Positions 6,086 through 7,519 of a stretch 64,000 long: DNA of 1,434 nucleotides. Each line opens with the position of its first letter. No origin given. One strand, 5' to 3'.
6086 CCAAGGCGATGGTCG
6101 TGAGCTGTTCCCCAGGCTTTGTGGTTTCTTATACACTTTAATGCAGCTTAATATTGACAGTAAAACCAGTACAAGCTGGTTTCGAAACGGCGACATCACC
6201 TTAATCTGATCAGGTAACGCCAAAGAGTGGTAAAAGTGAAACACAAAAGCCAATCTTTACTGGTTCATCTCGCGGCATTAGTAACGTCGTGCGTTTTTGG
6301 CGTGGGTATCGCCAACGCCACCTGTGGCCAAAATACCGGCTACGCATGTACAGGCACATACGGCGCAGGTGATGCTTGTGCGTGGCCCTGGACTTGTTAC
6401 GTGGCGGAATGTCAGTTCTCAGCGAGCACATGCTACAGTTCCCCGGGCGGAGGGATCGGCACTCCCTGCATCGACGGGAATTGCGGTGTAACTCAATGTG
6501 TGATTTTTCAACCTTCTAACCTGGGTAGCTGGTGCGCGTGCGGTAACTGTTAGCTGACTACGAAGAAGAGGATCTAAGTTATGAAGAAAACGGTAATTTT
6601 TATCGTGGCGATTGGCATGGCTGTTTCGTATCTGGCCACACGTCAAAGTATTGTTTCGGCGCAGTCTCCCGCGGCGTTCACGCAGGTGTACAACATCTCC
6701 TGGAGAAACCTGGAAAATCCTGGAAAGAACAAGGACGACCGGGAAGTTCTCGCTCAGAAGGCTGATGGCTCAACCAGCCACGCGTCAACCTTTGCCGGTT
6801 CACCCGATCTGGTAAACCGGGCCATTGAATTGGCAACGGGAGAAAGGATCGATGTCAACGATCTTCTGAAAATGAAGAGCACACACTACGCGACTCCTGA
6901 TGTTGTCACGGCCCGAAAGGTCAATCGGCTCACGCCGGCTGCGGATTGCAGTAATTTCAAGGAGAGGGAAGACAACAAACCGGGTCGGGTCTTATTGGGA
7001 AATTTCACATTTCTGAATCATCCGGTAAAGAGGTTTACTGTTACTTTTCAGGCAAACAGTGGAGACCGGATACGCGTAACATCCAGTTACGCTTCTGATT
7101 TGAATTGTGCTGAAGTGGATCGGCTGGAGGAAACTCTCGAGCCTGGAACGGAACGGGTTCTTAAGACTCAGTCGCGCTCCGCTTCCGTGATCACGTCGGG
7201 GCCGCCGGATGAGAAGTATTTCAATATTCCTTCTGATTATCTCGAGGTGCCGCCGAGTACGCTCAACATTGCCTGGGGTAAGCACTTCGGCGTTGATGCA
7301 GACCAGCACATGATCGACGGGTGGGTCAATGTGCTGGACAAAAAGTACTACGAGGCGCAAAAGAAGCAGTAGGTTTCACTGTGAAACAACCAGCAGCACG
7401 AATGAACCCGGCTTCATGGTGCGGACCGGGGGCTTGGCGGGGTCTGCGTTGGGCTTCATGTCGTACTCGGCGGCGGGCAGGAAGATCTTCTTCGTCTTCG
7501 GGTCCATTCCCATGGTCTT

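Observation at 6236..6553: Secreted 12-cysteine, Gly/Thr-rich mini-protein with GTG start: candidate novel disulfide-rich effector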

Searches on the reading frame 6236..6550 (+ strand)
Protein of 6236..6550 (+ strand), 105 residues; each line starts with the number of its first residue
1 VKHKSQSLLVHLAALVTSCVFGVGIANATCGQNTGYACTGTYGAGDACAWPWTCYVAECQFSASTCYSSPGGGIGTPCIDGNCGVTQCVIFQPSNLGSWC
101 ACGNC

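Call 3: search_protein_families(library=pfam, proteins=[window:6236-6550:+], max_evalue=1)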
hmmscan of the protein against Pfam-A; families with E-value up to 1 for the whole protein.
window:6236-6550:+ (105 aa): 0 families

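Call 4: search_protein_families(library=ncbifam, proteins=[window:6236-6550:+], max_evalue=1)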
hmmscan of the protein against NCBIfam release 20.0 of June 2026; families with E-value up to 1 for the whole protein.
window:6236-6550:+ (105 aa): 0 families

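Call 6: find_homologous_proteins(query=window:6236-6550:+, max_evalue=10)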
Query window:6236-6550:+: 1 candidates shared short words with the query, none scored E <= 10.

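Call 11: list_cluster_members(proteins=[P0001, window:6236-6550:+, window:6227-6550:+])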
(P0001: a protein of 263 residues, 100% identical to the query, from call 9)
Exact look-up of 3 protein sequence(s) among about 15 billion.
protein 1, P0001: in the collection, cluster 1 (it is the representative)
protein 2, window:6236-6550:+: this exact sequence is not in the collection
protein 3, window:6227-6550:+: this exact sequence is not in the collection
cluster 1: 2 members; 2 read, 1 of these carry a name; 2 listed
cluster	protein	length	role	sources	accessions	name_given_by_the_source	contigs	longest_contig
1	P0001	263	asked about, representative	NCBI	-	-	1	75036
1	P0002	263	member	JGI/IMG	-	hypothetical protein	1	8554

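Call 13: find_related_loci(query=window:6236-6550:+, collection=metagenome_contigs, flank=10000)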
Query window:6236-6550:+ (105 aa) in metagenome_contigs; peptide patterns used: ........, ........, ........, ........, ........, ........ (x = any residue, [..] = any of these).
193 stretches matched a pattern; 1 encode a relative of the query (tblastn E <= 1e-3); 1 distinct loci.
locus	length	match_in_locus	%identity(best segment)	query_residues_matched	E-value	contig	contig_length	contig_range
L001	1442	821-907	52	23-51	1e-6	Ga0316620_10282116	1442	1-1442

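Call 19: search_protein_representatives(protein=window:6236-6550:+)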
Query: 105 residues. Proteins with E-value up to 0.001 (for the whole library): 1; up to 1e-10: 1; up to 1e-30: 0. The best 1 are listed.
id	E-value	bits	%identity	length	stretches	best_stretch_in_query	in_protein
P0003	8.2e-18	80.7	51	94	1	9-102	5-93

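Call 24: find_encoding_contigs(protein=P0003, flank=10000, max_places=10)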
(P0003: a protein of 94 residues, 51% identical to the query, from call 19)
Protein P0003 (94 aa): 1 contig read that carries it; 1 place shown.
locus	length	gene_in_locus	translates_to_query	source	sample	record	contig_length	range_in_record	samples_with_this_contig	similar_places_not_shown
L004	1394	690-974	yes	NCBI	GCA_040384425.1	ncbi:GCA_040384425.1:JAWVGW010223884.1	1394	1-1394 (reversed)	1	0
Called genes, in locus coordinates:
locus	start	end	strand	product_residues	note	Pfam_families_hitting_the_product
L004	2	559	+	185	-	?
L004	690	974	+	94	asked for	-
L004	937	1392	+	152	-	?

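Call 31: find_related_loci(query=A3, collection=genome_contigs, flank=10000)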
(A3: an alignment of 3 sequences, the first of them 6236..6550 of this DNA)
Query A3 (105 aa) in genome_contigs; peptide patterns used: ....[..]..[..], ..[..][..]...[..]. (x = any residue, [..] = any of these).
134 stretches matched a pattern, but none encodes a relative of the query by tblastn (E <= 1e-3).

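Call 34: find_related_loci(query=A3, collection=viral_contigs, flank=10000)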
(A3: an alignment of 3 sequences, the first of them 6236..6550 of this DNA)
Query A3 (105 aa) in viral_contigs; peptide patterns used: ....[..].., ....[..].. (x = any residue, [..] = any of these).
35 stretches matched a pattern, but none encodes a relative of the query by tblastn (E <= 1e-3).

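Call 43: predict_structure(alignment_id=A4)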
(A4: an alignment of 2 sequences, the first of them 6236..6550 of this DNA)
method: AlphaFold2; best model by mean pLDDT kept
length: 105 residues; sequences in the alignment: 2
mean_pLDDT: 45.9   pTM: 0.30
mean pLDDT of the five models: 45.9, 41.8, 32.9, 32.8, 31.6
residues with pLDDT >= 90: 0; 70-90: 0; 50-70: 46; < 50: 59
segments of 3 or more residues with pLDDT < 50: 1-3, 17-51, 68-73, 93-105
pLDDT, mean of each block of 10 residues (from residue 1): 52 48 40 36 34 55 50 50 54 47 34
secondary structure, 60 per line:
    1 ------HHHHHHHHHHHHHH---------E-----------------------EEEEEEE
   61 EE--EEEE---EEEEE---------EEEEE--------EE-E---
elements in order: H7-20 E54-62 E65-68 E72-76 E86-90

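Call 44: search_solved_structures(query=A3, max_evalue=10, show_alignments=3)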
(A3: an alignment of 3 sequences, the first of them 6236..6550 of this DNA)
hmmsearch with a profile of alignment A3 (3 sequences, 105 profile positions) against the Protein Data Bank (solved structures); distinct sequences matched with E-value up to 10: 3.
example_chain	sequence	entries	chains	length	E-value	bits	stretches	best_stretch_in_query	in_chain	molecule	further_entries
9h38_A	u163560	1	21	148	0.23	15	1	9-84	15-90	Flagellar hook-length control protein FliK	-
9mm2_A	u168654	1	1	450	1.3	12.6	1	30-62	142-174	Putative cell wall binding repeat-containing protein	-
9uob_A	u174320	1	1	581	1.6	12.3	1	40-85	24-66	Protein kinase domain-containing protein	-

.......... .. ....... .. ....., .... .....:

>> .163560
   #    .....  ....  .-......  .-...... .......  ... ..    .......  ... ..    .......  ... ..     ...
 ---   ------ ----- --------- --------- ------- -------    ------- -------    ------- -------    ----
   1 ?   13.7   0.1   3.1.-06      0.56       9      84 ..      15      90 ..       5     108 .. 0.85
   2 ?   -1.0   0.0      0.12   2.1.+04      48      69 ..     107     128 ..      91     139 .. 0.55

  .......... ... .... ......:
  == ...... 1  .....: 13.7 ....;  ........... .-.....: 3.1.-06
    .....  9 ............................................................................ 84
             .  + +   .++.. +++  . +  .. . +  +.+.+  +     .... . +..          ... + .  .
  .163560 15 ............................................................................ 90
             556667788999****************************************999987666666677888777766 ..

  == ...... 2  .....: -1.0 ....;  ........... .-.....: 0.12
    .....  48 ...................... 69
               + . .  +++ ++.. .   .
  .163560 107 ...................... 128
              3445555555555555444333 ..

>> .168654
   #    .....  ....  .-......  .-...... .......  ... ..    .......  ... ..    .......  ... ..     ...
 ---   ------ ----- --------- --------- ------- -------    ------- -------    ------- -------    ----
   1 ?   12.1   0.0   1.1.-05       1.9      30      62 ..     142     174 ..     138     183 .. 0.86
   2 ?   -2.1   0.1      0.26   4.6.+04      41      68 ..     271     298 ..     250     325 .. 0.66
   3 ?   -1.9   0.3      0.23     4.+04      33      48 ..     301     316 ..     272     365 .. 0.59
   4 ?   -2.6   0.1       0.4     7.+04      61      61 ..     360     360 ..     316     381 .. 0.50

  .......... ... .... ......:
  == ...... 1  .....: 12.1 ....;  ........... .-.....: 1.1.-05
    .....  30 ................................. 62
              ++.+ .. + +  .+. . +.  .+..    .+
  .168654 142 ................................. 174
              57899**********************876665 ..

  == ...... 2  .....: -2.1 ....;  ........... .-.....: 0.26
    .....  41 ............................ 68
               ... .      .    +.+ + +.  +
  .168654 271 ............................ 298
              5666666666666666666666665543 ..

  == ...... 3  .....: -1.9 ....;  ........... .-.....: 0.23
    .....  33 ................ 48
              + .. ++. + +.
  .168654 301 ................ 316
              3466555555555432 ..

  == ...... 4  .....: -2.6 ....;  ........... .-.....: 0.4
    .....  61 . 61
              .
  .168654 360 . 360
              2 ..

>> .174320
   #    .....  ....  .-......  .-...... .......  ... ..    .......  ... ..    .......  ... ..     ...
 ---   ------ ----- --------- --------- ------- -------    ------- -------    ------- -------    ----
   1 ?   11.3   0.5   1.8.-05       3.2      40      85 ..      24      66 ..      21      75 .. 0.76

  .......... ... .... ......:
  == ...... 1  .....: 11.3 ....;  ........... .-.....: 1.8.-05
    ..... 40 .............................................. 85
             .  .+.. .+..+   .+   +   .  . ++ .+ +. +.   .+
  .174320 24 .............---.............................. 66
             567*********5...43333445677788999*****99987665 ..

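Call 47: find_homologous_proteins(query=A4, max_evalue=1)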
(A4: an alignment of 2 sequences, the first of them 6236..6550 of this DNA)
Query A4 (2 sequences) (105 aa, profile of the alignment): 1 proteins with E <= 1 among 17 candidates.
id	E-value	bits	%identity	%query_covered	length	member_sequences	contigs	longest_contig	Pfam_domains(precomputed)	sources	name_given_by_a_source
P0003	5.0e-46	173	46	92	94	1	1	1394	-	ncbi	-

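Call 49: search_protein_families(library=pfam, proteins=[L004:32-556:+], max_evalue=0.001)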
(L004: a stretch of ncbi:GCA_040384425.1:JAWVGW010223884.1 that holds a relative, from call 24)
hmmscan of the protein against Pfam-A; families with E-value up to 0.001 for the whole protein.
L004:32-556:+ (175 aa): 1 family
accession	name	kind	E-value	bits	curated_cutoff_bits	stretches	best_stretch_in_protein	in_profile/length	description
PF13177.12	DNA_pol3_delta2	-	5.5e-13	49.7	27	1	6-65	97-158/161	DNA polymerase III, delta subunit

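Call 59: search_protein_families(library=phrogs, proteins=[window:6236-6550:+, P0003, L004:1015-1392:+], max_evalue=1)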
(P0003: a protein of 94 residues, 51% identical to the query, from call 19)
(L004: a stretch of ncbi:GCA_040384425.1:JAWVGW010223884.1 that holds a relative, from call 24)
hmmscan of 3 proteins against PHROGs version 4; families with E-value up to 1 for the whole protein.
window:6236-6550:+ (105 aa): 2 families
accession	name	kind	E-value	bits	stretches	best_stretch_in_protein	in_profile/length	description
phrog_7010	-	unknown function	0.38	11.6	1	1-28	1-28/44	-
phrog_13325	-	unknown function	0.46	9.6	1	23-86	514-573/776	-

P0003 (94 aa): 0 families

L004:1015-1392:+ (126 aa): 0 families

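Call 60: search_protein_families(library=padloc, proteins=[window:6236-6550:+, P0003, L004:1015-1392:+], max_evalue=1)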
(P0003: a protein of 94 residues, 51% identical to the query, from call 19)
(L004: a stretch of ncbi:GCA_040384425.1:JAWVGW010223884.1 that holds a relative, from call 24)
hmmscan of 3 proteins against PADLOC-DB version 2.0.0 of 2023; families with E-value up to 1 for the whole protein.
window:6236-6550:+ (105 aa): 0 families

P0003 (94 aa): 0 families

L004:1015-1392:+ (126 aa): 0 families

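Call 61: search_protein_families(library=pfam, proteins=[L004:1015-1392:+], max_evalue=10)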
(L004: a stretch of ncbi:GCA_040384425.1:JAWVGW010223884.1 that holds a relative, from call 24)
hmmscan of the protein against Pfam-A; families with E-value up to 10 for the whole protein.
L004:1015-1392:+ (126 aa): 0 families

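Call 66: search_dna_similar(query=window:6236-6550:+, collection=plasmids, mode=protein, max_evalue=0.01)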
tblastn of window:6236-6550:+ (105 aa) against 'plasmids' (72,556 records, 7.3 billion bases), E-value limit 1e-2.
No match.

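Call 68: fold_search(model_id=the predicted structure, library=pdb)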
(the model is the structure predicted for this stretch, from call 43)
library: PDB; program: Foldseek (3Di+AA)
matches with E <= 10: 2; with E <= 0.001: 0
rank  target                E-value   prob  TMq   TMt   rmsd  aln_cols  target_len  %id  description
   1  2cqo_MODEL_1_A        4.1e+00  0.01  0.14  0.13  12.0        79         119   10  Solution structure of the S1 RNA binding domain of human hypothetical protein FLJ11067 (released 2005-11-20)
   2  6xtx_A                4.9e+00  0.03  0.19  0.11  14.2        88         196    6  CryoEM structure of human CMG bound to ATPgammaS and DNA (released 2020-05-27)

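Call 70: search_dna_similar(query=window:6236-6550:+, collection=phages, mode=protein, max_evalue=0.01)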
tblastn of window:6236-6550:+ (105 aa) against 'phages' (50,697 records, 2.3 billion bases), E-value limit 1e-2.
No match.

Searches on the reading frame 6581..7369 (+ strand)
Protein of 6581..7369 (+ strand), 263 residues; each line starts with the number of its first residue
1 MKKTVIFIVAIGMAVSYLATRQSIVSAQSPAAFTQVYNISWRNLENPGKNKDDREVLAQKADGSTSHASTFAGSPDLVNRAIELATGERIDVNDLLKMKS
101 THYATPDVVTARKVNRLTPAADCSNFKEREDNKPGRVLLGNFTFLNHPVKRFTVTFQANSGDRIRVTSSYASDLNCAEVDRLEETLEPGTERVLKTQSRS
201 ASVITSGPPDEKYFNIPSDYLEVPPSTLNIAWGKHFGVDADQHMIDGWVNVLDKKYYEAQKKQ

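Call 3: search_protein_families(library=pfam, proteins=[window:6581-7369:+], max_evalue=1)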
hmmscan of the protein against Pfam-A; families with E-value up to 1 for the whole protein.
window:6581-7369:+ (263 aa): 0 families

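Call 4: search_protein_families(library=ncbifam, proteins=[window:6581-7369:+], max_evalue=1)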
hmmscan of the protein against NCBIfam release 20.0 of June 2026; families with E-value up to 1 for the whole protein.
window:6581-7369:+ (263 aa): 1 family
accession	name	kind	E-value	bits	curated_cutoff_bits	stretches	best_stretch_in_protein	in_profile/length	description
NF033802.1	AimP_fam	subfamily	0.13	12.4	35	1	1-28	1-29/43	lysogeny pheromone AimP family peptide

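Call 9: find_homologous_proteins(query=window:6581-7369:+, max_evalue=1)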
Query window:6581-7369:+ (263 aa): 1 proteins with E <= 1 among 567 candidates.
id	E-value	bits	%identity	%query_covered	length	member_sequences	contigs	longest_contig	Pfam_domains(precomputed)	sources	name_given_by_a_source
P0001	4.3e-172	588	100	100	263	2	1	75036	-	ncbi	-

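Call 10: find_encoding_contigs(protein=P0001, flank=10000, max_places=6)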
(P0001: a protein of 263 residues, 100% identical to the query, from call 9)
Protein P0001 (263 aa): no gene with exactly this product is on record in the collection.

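Call 16: find_encoding_contigs(protein=P0002, flank=10000)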
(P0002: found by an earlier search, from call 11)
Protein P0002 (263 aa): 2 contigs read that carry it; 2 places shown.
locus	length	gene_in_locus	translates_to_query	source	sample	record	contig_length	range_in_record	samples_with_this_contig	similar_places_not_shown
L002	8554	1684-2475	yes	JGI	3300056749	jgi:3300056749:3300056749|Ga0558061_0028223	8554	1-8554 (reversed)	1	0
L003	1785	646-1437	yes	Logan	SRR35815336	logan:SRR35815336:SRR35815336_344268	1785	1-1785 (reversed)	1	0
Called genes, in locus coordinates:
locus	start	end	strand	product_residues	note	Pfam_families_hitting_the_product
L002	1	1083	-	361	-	?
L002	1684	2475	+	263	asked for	-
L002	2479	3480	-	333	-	PF16819:DUF5074 (faint), PF05096:Glu_cyclase_2 (faint), PF13360:PQQ_2, PF21783:YNCE (weak)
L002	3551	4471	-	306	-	PF01261:AP_endonuc_2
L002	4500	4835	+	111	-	PF03992:ABM (weak)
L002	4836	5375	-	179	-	-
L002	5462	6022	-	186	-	-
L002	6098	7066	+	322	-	PF02826:2-Hacid_dh_C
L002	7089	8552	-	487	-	?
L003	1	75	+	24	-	?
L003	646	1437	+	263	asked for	-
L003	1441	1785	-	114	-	?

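Call 35: find_related_loci(query=A2, collection=viral_contigs, flank=10000)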
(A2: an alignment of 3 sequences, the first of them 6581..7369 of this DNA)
Query A2 (263 aa) in viral_contigs; peptide patterns used: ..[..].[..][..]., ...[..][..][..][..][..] (x = any residue, [..] = any of these).
386 stretches matched a pattern, but none encodes a relative of the query by tblastn (E <= 1e-3).

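Call 45: search_solved_structures(query=A2, max_evalue=10, show_alignments=2)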
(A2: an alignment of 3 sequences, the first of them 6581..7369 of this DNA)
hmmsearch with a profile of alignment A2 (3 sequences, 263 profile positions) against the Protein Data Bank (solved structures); distinct sequences matched with E-value up to 10: 1.
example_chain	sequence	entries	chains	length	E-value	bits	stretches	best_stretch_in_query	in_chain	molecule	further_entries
1edz_A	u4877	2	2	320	1.2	11.5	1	184-241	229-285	5,10-METHYLENETETRAHYDROFOLATE DEHYDROGENASE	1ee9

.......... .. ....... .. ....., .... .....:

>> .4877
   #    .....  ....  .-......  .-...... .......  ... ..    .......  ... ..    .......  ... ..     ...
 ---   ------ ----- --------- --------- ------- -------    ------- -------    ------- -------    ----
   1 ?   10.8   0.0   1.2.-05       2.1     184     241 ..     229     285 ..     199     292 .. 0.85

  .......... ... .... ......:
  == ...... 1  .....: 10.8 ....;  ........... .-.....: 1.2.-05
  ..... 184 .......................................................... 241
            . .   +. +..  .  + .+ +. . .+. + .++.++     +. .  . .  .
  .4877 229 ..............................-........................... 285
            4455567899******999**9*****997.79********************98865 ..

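Call 51: predict_structure(protein=window:6581-7369:+)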
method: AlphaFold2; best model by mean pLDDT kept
length: 263 residues; sequences in the alignment: 1
mean_pLDDT: 32.2   pTM: 0.23
mean pLDDT of the five models: 32.2, 28.1, 26.9, 26.7, 25.9
residues with pLDDT >= 90: 0; 70-90: 0; 50-70: 1; < 50: 262
segments of 3 or more residues with pLDDT < 50: 2-263
pLDDT, mean of each block of 10 residues (from residue 1): 43 38 31 28 34 33 31 38 42 35 22 23 27 33 33 39 37 29 30 30 33 30 32 30 28 31 33
secondary structure, 60 per line:
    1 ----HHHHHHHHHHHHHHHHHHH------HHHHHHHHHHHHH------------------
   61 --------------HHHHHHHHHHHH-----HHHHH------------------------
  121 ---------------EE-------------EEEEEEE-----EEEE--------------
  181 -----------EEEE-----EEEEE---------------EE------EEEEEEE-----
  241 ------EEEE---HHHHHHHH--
elements in order: H5-23 H30-42 H75-86 H92-96 E151-157 E163-166 E192-195 E201-205 E229-235 E247-250 H254-261

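Call 59: search_protein_families(library=phrogs, proteins=[window:6581-7369:+], max_evalue=1)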
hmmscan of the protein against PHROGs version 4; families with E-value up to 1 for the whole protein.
window:6581-7369:+ (263 aa): 0 families

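Call 60: search_protein_families(library=padloc, proteins=[window:6581-7369:+], max_evalue=1)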
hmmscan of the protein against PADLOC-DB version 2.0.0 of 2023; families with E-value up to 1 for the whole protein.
window:6581-7369:+ (263 aa): 0 families

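Call 67: search_dna_similar(query=window:6581-7369:+, collection=plasmids, mode=protein, max_evalue=0.01)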
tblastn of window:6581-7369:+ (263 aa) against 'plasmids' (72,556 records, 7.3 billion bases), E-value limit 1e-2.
No match.

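Call 71: search_dna_similar(query=window:6581-7369:+, collection=phages, mode=protein, max_evalue=0.01)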
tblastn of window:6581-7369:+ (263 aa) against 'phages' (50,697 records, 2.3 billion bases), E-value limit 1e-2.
No match.
